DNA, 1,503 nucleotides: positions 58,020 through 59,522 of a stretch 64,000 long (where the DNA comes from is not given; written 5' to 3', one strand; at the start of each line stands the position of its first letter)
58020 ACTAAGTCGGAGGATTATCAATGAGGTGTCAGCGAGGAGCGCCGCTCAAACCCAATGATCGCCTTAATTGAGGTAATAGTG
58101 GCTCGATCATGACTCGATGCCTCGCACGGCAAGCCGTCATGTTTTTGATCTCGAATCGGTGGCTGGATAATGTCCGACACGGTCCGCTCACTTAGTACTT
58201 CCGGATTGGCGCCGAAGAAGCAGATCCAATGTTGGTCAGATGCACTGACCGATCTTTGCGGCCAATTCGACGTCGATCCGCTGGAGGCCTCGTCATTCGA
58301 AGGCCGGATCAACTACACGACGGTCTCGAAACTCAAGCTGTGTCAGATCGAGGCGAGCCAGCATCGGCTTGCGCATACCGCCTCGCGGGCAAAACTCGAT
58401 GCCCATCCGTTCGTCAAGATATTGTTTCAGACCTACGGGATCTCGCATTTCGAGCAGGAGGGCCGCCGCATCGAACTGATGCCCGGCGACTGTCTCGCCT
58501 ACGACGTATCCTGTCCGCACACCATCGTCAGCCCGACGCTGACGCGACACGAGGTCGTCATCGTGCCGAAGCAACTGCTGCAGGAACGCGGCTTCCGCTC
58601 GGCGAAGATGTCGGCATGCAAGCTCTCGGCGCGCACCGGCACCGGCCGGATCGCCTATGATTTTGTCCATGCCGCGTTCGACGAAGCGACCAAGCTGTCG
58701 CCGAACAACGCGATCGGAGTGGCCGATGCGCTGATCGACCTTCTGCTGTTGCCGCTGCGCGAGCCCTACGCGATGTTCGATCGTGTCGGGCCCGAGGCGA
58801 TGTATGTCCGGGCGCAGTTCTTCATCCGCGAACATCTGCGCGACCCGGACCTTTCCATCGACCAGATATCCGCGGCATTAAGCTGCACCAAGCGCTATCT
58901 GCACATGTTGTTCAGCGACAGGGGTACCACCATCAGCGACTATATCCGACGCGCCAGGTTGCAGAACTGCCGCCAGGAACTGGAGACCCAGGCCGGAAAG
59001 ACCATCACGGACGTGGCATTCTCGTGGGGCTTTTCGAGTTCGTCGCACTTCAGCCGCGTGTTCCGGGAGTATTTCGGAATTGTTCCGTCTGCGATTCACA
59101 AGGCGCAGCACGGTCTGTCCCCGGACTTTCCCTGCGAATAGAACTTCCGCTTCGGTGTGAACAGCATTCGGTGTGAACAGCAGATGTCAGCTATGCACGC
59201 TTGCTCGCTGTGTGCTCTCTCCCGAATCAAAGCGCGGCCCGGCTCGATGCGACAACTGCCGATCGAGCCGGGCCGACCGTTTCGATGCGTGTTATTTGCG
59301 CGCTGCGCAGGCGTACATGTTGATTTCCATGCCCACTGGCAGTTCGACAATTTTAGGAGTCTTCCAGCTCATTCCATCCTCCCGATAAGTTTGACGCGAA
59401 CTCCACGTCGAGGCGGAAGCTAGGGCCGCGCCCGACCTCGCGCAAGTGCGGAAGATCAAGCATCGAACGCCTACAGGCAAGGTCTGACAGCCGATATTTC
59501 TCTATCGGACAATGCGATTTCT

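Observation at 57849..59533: Shared 17-bp motif in 21-bp-phased pairs upstream of both xoxF/araC and pqqA: candidate regulon of the intervening AraC-family regulator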

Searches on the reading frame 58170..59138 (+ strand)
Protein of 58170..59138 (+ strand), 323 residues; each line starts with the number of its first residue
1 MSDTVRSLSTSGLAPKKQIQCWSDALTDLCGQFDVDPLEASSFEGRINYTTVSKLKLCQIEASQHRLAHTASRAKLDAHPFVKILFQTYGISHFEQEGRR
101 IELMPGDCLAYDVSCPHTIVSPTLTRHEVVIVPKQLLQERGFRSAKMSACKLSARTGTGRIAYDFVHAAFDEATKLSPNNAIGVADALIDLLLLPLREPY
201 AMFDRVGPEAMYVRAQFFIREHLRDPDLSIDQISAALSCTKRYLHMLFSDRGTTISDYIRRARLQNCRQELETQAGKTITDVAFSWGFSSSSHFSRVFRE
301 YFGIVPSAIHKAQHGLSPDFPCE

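Call 8: search_protein_families(library=ncbifam, proteins=[window:58170-59138:+])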
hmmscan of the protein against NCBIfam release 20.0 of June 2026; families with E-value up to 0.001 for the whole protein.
window:58170-59138:+ (323 aa): 25 families
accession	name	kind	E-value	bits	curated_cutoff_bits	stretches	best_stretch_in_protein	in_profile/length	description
NF007243.0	PRK09685.1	equivalog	6.1e-52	176.9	199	1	16-308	8-297/303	transcriptional regulator FeaR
NF052534.1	RzbtTranRegRhrA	equivalog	4.3e-12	45.9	500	1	217-312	214-310/312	rhizobactin biosynthesis transcriptional regulator RhrA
NF007584.0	PRK10219.1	equivalog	5e-12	46.1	174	1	218-310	13-104/107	superoxide response transcriptional regulator SoxS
NF041686.2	ant_diox_reg_AndR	equivalog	1.2e-11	44.8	350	1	178-310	181-318/321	anthranilate 1,2-dioxygenase regulatory protein AndR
NF010028.0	PRK13503.1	equivalog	2.5e-11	43.5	288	1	227-313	187-273/278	HTH-type transcriptional activator RhaS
NF047455.1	TF_Staph_AryK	equivalog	6.7e-11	41.1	850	1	218-313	165-259/759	transcriptional regulator AryK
NF049968.1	QhpR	equivalog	3.1e-10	39.7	250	1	208-309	183-283/284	AraC-like transcriptional regulator QhpR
NF012144.2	ramA_TF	equivalog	1e-09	38.8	180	1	219-313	14-107/108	RamA family antibiotic efflux transcriptional regulator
NF007693.0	PRK10371.1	equivalog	1.1e-08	34.7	253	1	212-312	199-299/309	transcriptional regulator MelR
NF041533.1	trans_reg_TagK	equivalog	1.4e-08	34.7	270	1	218-307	13-101/178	transcriptional regulator TagK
NF052371.1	TransRegGbdRPseu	equivalog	1.4e-08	34.2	480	1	228-311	242-325/365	choline metabolism transcriptional regulator GbdR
TIGR04094.1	adjacent_YSIRK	equivalog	1.6e-08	33.9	200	1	218-307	293-380/383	YSIRK-targeted surface antigen transcriptional regulator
NF047788.1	TransRegPocR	equivalog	3.5e-08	33.1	500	1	215-311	194-289/296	transcriptional regulator PocR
NF012228.1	RobA_TF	equivalog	9.5e-08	31.8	380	1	219-313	12-105/286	MDR efflux pump AcrAB transcriptional activator RobA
NF007860.0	PRK10572.1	equivalog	1.3e-07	30.8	208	1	215-312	188-284/292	arabinose operon transcriptional regulator AraC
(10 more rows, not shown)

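Call 9: search_protein_families(library=pfam, proteins=[window:58170-59138:+])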
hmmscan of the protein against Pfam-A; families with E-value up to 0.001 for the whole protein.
window:58170-59138:+ (323 aa): 3 families
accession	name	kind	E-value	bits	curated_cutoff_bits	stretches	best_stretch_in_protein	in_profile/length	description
PF12833.13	HTH_18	-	1.6e-20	73.6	33.6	1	234-309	2-77/80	Helix-turn-helix domain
PF14525.12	AraC_binding_2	-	4.4e-14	53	27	1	22-191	1-167/173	AraC-binding-like domain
PF00165.29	HTH_AraC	-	1.4e-13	51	26.6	1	274-308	6-39/42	Bacterial regulatory helix-turn-helix proteins, AraC family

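Call 11: find_related_loci(query=window:58170-59138:+, collection=genome_contigs, flank=4000)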
Query window:58170-59138:+ (323 aa) in genome_contigs; peptide patterns used: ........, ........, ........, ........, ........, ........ (x = any residue, [..] = any of these).
428 stretches matched a pattern; 389 encode a relative of the query (tblastn E <= 1e-3); the best 80 are kept; 80 distinct loci.
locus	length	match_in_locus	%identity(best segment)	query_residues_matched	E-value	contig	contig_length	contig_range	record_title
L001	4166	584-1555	97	1-323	0e+0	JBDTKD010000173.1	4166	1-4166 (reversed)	MAG: Bradyrhizobium sp. isolate cluster2_bin.69 k127_434728, whole genome shotgun sequence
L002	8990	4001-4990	94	1-323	0e+0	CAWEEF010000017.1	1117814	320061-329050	MAG: uncultured Alphaproteobacteria bacterium isolate MFD01213.bin.1.132 genome assembly, contig: contig_6108, whole gen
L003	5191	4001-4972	94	1-323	0e+0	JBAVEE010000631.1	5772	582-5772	MAG: Bradyrhizobium sp. isolate MFD04386_ilm_asm_bin2 k127_77402, whole genome shotgun sequence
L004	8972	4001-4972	93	1-323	0e+0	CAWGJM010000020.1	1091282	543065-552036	MAG: uncultured Alphaproteobacteria bacterium isolate MFD05841.bin.1.101 genome assembly, contig: contig_19386, whole ge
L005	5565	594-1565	94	1-323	0e+0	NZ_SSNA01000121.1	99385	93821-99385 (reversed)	MAG: Bradyrhizobium sp. isolate LY.54 121, whole genome shotgun sequence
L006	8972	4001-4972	92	1-323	0e+0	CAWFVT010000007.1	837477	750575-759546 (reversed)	MAG: uncultured proteobacterium isolate MFD04967.bin.2.112 genome assembly, contig: contig_2191, whole genome shotgun se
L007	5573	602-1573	94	1-323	0e+0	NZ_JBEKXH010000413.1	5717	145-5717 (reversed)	MAG: Bradyrhizobium sp. isolate SPRUCE 647 SPRUCE_647_413, whole genome shotgun sequence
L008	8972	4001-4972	93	1-323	0e+0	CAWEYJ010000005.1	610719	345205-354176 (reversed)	MAG: uncultured proteobacterium isolate MFD05512.bin.1.147 genome assembly, contig: contig_18593, whole genome shotgun s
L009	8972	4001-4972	94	1-323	0e+0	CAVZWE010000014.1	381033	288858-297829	MAG: uncultured Alphaproteobacteria bacterium isolate MFD02134.bin.1.189 genome assembly, contig: contig_28976, whole ge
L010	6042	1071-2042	93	1-323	0e+0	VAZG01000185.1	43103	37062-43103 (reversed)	MAG: Alphaproteobacteria bacterium isolate AP_2 14_0929_05_20cm_scaffold_334_e:228, whole genome shotgun sequence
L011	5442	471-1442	93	1-323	0e+0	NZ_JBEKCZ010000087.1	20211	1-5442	MAG: Bradyrhizobium sp. isolate SPRUCE 171 SPRUCE_171_87, whole genome shotgun sequence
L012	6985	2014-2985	90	1-323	0e+0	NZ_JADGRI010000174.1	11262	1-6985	MAG: Bradyrhizobium sp. isolate Chersky.37_22 contig-100_889, whole genome shotgun sequence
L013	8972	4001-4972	93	1-323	0e+0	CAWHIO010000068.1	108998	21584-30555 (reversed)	MAG: uncultured Alphaproteobacteria bacterium isolate MFD01872.bin.3.390 genome assembly, contig: contig_95330, whole ge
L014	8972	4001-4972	93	1-323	0e+0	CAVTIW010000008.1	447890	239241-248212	MAG: uncultured Alphaproteobacteria bacterium isolate MFD06092.bin.2.181 genome assembly, contig: contig_54108, whole ge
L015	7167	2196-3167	92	1-323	0e+0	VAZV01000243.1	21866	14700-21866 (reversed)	MAG: Alphaproteobacteria bacterium isolate AP_17 14_0919_09_20cm_scaffold_791, whole genome shotgun sequence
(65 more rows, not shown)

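Call 49: find_homologous_proteins(query=window:58170-59138:+, max_evalue=1e-20)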
Query window:58170-59138:+ (323 aa): 957 proteins with E <= 1e-20 among 2733 candidates; the best 120 are listed.
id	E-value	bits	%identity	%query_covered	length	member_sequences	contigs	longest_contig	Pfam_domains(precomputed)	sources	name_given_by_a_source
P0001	6.7e-200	681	93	100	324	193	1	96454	PF12833.14,PF14525.13,PF00165.30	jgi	jgi:AraC family transcriptional activator of tynA and feaB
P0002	9.6e-198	674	92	100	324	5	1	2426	PF12833.14,PF14525.13,PF00165.30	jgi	-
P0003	1.3e-197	674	91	100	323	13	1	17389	PF12833.14,PF14525.13,PF00165.30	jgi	jgi:AraC-like DNA-binding protein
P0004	1.8e-197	673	90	100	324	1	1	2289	PF12833.14,PF14525.13,PF00165.30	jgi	jgi:AraC-like DNA-binding protein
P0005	2.2e-197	673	91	100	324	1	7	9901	PF12833.14,PF14525.13,PF00165.30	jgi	jgi:AraC family transcriptional regulator, positive regulator of tynA and feaB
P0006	3.1e-197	672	91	100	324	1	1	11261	PF12833.14,PF14525.13,PF00165.30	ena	-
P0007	4.3e-197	672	92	100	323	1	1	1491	PF12833.14,PF14525.13,PF00165.30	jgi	jgi:AraC family transcriptional activator of tynA and feaB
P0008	7.7e-197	671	90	100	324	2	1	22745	PF12833.14,PF14525.13,PF00165.30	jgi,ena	-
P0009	1.3e-196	670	91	100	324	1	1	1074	PF12833.14,PF14525.13,PF00165.30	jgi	jgi:AraC family transcriptional activator of tynA and feaB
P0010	2.7e-196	669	89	100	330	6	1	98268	PF12833.14,PF14525.13,PF00165.30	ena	-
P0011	3.0e-196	669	90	100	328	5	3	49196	PF12833.14,PF14525.13,PF00165.30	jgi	jgi:AraC family transcriptional regulator, positive regulator of tynA and feaB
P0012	3.3e-196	669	92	100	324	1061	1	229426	PF12833.14,PF14525.13,PF00165.30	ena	-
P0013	1.1e-195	667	91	100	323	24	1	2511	PF12833.14,PF14525.13,PF00165.30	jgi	jgi:AraC family transcriptional activator of tynA and feaB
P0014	1.2e-195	667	91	100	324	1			PF12833.14,PF14525.13,PF00165.30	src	-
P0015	1.4e-195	667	91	100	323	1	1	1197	PF12833.14,PF14525.13,PF00165.30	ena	-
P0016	1.7e-195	667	90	100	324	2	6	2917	PF12833.14,PF14525.13,PF00165.30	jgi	jgi:AraC family transcriptional regulator, positive regulator of tynA and feaB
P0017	7.3e-195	664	90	100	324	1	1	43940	PF12833.14,PF14525.13,PF00165.30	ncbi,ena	-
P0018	1.4e-194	664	90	100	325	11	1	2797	PF12833.14,PF14525.13,PF00165.30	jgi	jgi:AraC-like DNA-binding protein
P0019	1.7e-194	663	89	100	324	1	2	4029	PF12833.14,PF14525.13,PF00165.30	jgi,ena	-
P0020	5.7e-194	662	89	100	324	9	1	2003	PF12833.14,PF14525.13,PF00165.30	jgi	jgi:AraC family transcriptional regulator, positive regulator of tynA and feaB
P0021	8.2e-194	661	90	100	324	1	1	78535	PF12833.14,PF14525.13,PF00165.30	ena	-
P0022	8.3e-194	661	89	100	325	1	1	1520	PF12833.14,PF14525.13,PF00165.30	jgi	jgi:AraC family transcriptional activator of tynA and feaB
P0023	3.3e-193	659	91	100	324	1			PF12833.14,PF14525.13,PF00165.30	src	-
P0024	4.0e-193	659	93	97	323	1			PF12833.14,PF14525.13,PF00165.30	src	-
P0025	1.3e-192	657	89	100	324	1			PF12833.14,PF14525.13,PF00165.30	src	-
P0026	1.7e-192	657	90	100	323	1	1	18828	PF12833.14,PF14525.13,PF00165.30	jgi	-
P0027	3.2e-192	656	90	100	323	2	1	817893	PF12833.14,PF14525.13,PF00165.30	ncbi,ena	-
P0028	4.4e-192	655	90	100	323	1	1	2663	PF12833.14,PF14525.13,PF00165.30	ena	-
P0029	6.2e-192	655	90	100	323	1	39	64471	PF12833.14,PF14525.13,PF00165.30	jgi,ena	jgi:AraC-like DNA-binding protein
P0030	7.5e-192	655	89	100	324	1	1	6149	PF12833.14,PF14525.13,PF00165.30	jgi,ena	-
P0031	1.7e-191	653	89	99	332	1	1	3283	PF12833.14,PF14525.13,PF00165.30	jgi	jgi:AraC family transcriptional regulator, positive regulator of tynA and feaB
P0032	2.2e-191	653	90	100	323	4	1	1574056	PF12833.14,PF14525.13,PF00165.30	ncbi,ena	-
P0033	3.1e-191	653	89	100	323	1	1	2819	PF12833.14,PF14525.13,PF00165.30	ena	-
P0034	3.7e-191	652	89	100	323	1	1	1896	PF12833.14,PF14525.13,PF00165.30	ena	-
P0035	4.3e-191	652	89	100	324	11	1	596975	PF12833.14,PF14525.13,PF00165.30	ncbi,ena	-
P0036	1.1e-190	651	90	98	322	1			PF12833.14,PF14525.13,PF00165.30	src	-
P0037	1.2e-190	651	89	100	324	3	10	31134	PF12833.14,PF14525.13,PF00165.30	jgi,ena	jgi:AraC-like DNA-binding protein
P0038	1.3e-190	650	89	99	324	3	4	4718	PF12833.14,PF14525.13,PF00165.30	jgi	jgi:AraC family transcriptional activator of tynA and feaB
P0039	2.4e-190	650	89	99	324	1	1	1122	PF12833.14,PF14525.13,PF00165.30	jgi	-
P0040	2.7e-190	649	89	100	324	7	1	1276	PF12833.14,PF14525.13,PF00165.30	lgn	-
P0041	4.0e-190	649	89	100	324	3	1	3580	PF12833.14,PF14525.13,PF00165.30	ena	-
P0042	4.1e-190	649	88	100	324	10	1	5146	PF12833.14,PF14525.13,PF00165.30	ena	-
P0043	6.7e-190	648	89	100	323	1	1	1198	PF12833.14,PF14525.13,PF00165.30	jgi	-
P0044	2.5e-189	646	89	98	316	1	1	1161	PF12833.14,PF14525.13,PF00165.30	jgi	jgi:AraC family transcriptional regulator, positive regulator of tynA and feaB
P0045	2.7e-189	646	88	100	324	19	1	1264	PF12833.14,PF14525.13,PF00165.30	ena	-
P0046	5.3e-189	645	89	98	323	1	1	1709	PF12833.14,PF14525.13,PF00165.30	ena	-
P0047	6.8e-189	645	88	100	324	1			PF12833.14,PF14525.13,PF00165.30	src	-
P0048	4.2e-188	642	89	99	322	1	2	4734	PF12833.14,PF14525.13,PF00165.30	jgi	jgi:AraC family transcriptional regulator, positive regulator of tynA and feaB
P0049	9.1e-188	641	88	100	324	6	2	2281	PF12833.14,PF14525.13,PF00165.30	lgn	-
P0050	9.3e-188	641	89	99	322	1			PF12833.14,PF14525.13,PF00165.30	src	-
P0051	1.0e-187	641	88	100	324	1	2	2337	PF12833.14,PF14525.13,PF00165.30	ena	-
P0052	1.9e-187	640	88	99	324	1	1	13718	PF12833.14,PF14525.13,PF00165.30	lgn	-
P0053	2.0e-187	640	89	97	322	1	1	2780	PF12833.14,PF14525.13,PF00165.30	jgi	jgi:AraC family transcriptional regulator, positive regulator of tynA and feaB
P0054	3.3e-187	639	86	100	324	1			PF12833.14,PF14525.13,PF00165.30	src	-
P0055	3.8e-187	639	88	99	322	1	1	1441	PF12833.14,PF14525.13,PF00165.30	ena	-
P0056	6.1e-187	638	86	100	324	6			PF12833.14,PF14525.13,PF00165.30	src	-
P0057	6.9e-187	638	88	98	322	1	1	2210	PF12833.14,PF14525.13,PF00165.30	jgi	jgi:AraC family transcriptional regulator, positive regulator of tynA and feaB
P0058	1.0e-186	638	87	100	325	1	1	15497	PF12833.14,PF14525.13,PF00165.30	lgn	-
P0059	1.2e-186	638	88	99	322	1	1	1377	PF12833.14,PF14525.13,PF00165.30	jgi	-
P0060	1.6e-186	637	87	99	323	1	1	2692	PF12833.14,PF14525.13,PF00165.30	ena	-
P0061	2.1e-186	637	88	99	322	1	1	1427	PF12833.14,PF14525.13,PF00165.30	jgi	jgi:AraC family transcriptional activator of tynA and feaB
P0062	2.2e-186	637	88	99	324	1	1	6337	PF12833.14,PF14525.13,PF00165.30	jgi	-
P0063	2.4e-186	637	87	99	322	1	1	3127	PF12833.14,PF14525.13,PF00165.30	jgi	-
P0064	2.5e-186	636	88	99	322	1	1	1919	PF12833.14,PF14525.13,PF00165.30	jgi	jgi:AraC family transcriptional regulator, positive regulator of tynA and feaB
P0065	2.5e-186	636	88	99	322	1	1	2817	PF12833.14,PF14525.13,PF00165.30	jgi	jgi:AraC family transcriptional regulator, positive regulator of tynA and feaB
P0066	2.5e-186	636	88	99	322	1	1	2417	PF12833.14,PF14525.13,PF00165.30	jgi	jgi:AraC-like DNA-binding protein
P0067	4.8e-186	636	88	99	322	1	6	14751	PF12833.14,PF14525.13,PF00165.30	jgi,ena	jgi:AraC family transcriptional regulator, positive regulator of tynA and feaB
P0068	5.6e-186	635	87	99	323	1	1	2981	PF12833.14,PF14525.13,PF00165.30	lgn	-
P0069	6.5e-186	635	87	99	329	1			PF12833.14,PF14525.13,PF00165.30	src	-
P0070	9.3e-186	635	88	99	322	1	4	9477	PF12833.14,PF14525.13,PF00165.30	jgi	jgi:AraC-like DNA-binding protein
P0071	9.9e-186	634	86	100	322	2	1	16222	PF12833.14,PF14525.13,PF00165.30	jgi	jgi:AraC-like DNA-binding protein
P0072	1.3e-185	634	87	99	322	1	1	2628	PF12833.14,PF14525.13,PF00165.30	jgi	jgi:AraC family transcriptional regulator, positive regulator of tynA and feaB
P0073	1.4e-185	634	87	99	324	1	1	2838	PF12833.14,PF14525.13,PF00165.30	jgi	jgi:AraC family transcriptional regulator, positive regulator of tynA and feaB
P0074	2.2e-185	633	87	99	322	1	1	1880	PF12833.14,PF14525.13,PF00165.30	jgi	jgi:AraC-like DNA-binding protein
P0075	2.9e-185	633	87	99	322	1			PF12833.14,PF14525.13,PF00165.30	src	-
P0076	4.0e-185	633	88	99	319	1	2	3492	PF12833.14,PF14525.13,PF00165.30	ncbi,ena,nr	ncbi:MAG TPA: helix-turn-helix domain-containing protein [Bradyrhizobium sp.]|nr:helix-turn-helix do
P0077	4.5e-185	632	88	99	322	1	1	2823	PF12833.14,PF14525.13,PF00165.30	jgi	jgi:AraC-like DNA-binding protein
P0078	5.0e-185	632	87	99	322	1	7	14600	PF12833.14,PF14525.13,PF00165.30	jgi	jgi:AraC family transcriptional activator of tynA and feaB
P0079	8.9e-185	631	87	99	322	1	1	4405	PF12833.14,PF14525.13,PF00165.30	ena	-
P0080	1.2e-184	631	87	99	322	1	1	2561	PF12833.14,PF14525.13,PF00165.30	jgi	jgi:AraC family transcriptional activator of tynA and feaB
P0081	1.9e-184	630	88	98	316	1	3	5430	PF12833.14,PF14525.13,PF00165.30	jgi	jgi:AraC-like DNA-binding protein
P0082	2.0e-184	630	87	99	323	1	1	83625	PF12833.14,PF14525.13,PF00165.30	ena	-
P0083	2.0e-184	630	87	99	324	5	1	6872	PF12833.14,PF14525.13,PF00165.30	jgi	jgi:AraC family transcriptional activator of tynA and feaB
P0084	2.6e-184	630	86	99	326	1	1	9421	PF12833.14,PF14525.13,PF00165.30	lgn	-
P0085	2.7e-184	630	87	99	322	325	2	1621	PF12833.14,PF14525.13,PF00165.30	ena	-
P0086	2.7e-184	630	86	99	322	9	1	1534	PF12833.14,PF14525.13,PF00165.30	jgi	-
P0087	4.4e-184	629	86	100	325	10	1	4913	PF12833.14,PF14525.13,PF00165.30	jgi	jgi:AraC-like DNA-binding protein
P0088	4.6e-184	629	87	99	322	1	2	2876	PF12833.14,PF14525.13,PF00165.30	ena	-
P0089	6.4e-184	629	87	99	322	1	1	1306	PF12833.14,PF14525.13,PF00165.30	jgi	jgi:AraC family transcriptional activator of tynA and feaB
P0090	1.1e-183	628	88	99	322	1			PF12833.14,PF14525.13,PF00165.30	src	-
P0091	3.1e-183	626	85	100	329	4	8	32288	PF12833.14,PF14525.13,PF00165.30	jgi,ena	-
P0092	3.3e-183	626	87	99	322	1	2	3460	PF12833.14,PF14525.13,PF00165.30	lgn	-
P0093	3.7e-183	626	87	98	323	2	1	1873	PF12833.14,PF14525.13,PF00165.30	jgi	jgi:AraC family transcriptional regulator, positive regulator of tynA and feaB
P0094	4.1e-183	626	86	99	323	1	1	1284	PF12833.14,PF14525.13,PF00165.30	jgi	-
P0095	5.4e-183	626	87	98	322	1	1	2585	PF12833.14,PF14525.13,PF00165.30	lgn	-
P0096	5.7e-183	625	86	99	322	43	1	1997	PF12833.14,PF14525.13,PF00165.30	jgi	-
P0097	6.5e-183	625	86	99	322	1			PF12833.14,PF14525.13,PF00165.30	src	-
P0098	6.7e-183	625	86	99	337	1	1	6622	PF12833.14,PF14525.13,PF00165.30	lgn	-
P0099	6.8e-183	625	87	99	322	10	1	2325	PF12833.14,PF14525.13,PF00165.30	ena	-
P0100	1.9e-182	624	87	97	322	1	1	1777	PF12833.14,PF14525.13,PF00165.30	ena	-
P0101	2.8e-182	623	88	97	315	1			PF12833.14,PF14525.13,PF00165.30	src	-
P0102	3.9e-182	623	86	99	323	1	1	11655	PF12833.14,PF14525.13,PF00165.30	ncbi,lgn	ncbi:MAG: helix-turn-helix domain-containing protein [Bradyrhizobium sp.]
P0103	4.7e-182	622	86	99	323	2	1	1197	PF12833.14,PF14525.13,PF00165.30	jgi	-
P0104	7.7e-182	622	85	99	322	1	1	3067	PF12833.14,PF14525.13,PF00165.30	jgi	jgi:AraC family transcriptional activator of tynA and feaB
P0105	9.3e-182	621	86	99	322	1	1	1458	PF12833.14,PF14525.13,PF00165.30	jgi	jgi:AraC family transcriptional activator of tynA and feaB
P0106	1.0e-181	621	86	98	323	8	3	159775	PF12833.14,PF14525.13,PF00165.30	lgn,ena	-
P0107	1.3e-181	621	85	99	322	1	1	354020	PF12833.14,PF14525.13,PF00165.30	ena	-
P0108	1.5e-181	621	86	99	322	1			PF12833.14,PF14525.13,PF00165.30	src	-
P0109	1.6e-181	621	85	99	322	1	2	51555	PF12833.14,PF14525.13,PF00165.30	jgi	jgi:AraC family transcriptional regulator, positive regulator of tynA and feaB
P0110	1.9e-181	620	85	99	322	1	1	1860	PF12833.14,PF14525.13,PF00165.30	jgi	-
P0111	2.7e-181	620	87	98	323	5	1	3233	PF12833.14,PF14525.13,PF00165.30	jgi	jgi:AraC-like DNA-binding protein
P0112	3.2e-181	620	85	99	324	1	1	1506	PF12833.14,PF14525.13,PF00165.30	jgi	jgi:AraC family transcriptional regulator, positive regulator of tynA and feaB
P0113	3.8e-181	619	86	97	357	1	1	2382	PF12833.14,PF14525.13,PF00165.30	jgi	jgi:AraC family transcriptional regulator, positive regulator of tynA and feaB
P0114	4.6e-181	619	86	97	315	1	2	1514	PF12833.14,PF14525.13,PF00165.30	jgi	jgi:AraC family transcriptional activator of tynA and feaB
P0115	5.7e-181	619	86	99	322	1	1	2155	PF12833.14,PF14525.13,PF00165.30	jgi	jgi:AraC family transcriptional regulator, positive regulator of tynA and feaB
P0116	6.2e-181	619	86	97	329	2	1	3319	PF12833.14,PF14525.13,PF00165.30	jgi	jgi:AraC family transcriptional regulator, positive regulator of tynA and feaB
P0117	6.4e-181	619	84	100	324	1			PF12833.14,PF14525.13,PF00165.30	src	-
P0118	6.4e-181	619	86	99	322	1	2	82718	PF12833.14,PF14525.13,PF00165.30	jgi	jgi:AraC-like DNA-binding protein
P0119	7.2e-181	619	85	98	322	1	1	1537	PF12833.14,PF14525.13,PF00165.30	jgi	jgi:AraC family transcriptional activator of tynA and feaB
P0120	7.8e-181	618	84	100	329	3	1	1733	PF12833.14,PF14525.13,PF00165.30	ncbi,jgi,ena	jgi:AraC-like DNA-binding protein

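Call 50: find_encoding_contigs(protein=P0107, flank=10000, max_places=2)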
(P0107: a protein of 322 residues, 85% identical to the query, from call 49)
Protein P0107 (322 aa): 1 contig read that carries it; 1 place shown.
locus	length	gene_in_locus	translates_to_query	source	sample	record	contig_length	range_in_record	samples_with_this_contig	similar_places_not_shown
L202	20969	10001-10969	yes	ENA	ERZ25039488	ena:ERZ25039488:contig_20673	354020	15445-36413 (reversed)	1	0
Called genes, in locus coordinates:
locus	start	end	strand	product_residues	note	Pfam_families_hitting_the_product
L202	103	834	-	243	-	PF08240:ADH_N, PF00107:ADH_zinc_N, PF13602:ADH_zinc_N_2 (weak)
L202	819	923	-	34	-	-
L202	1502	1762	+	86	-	-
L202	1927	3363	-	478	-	PF02738:MoCoBD_1, PF20256:MoCoBD_2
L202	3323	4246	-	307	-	PF20256:MoCoBD_2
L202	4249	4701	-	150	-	PF00111:Fer2, PF01799:Fer2_2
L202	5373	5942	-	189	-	PF04828:GFA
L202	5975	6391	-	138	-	PF00107:ADH_zinc_N, PF13602:ADH_zinc_N_2 (weak)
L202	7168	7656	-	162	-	PF13442:Cytochrome_CBB3 (weak)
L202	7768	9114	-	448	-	PF01011:PQQ, PF13570:Beta-prop_ACSF4 (faint), PF13360:PQQ_2 (weak), PF01011:PQQ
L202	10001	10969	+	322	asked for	PF14525:AraC_binding_2, PF12833:HTH_18, PF00165:HTH_AraC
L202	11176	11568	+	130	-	-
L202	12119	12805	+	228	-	PF01011:PQQ, PF13360:PQQ_2, PF13570:Beta-prop_ACSF4 (weak)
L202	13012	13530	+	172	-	PF01011:PQQ (faint), PF13360:PQQ_2 (weak)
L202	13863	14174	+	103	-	-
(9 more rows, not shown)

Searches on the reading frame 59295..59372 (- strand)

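Call 8: search_protein_families(library=ncbifam, proteins=[window:59295-59372:-])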
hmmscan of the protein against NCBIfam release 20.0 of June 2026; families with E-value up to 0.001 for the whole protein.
window:59295-59372:- (26 aa): 1 family
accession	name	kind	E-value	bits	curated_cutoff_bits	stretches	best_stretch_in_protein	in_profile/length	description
TIGR02107.1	PQQ_syn_pqqA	equivalog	2.8e-12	46.1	20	1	3-23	1-21/21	pyrroloquinoline quinone precursor peptide PqqA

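Call 9: search_protein_families(library=pfam, proteins=[window:59295-59372:-])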
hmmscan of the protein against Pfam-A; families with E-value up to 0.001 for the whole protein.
window:59295-59372:- (26 aa): 1 family
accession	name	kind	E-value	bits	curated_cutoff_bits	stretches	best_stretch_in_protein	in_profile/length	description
PF08042.16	PqqA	-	8.7e-10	38.8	21.1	1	3-20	2-19/19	PqqA family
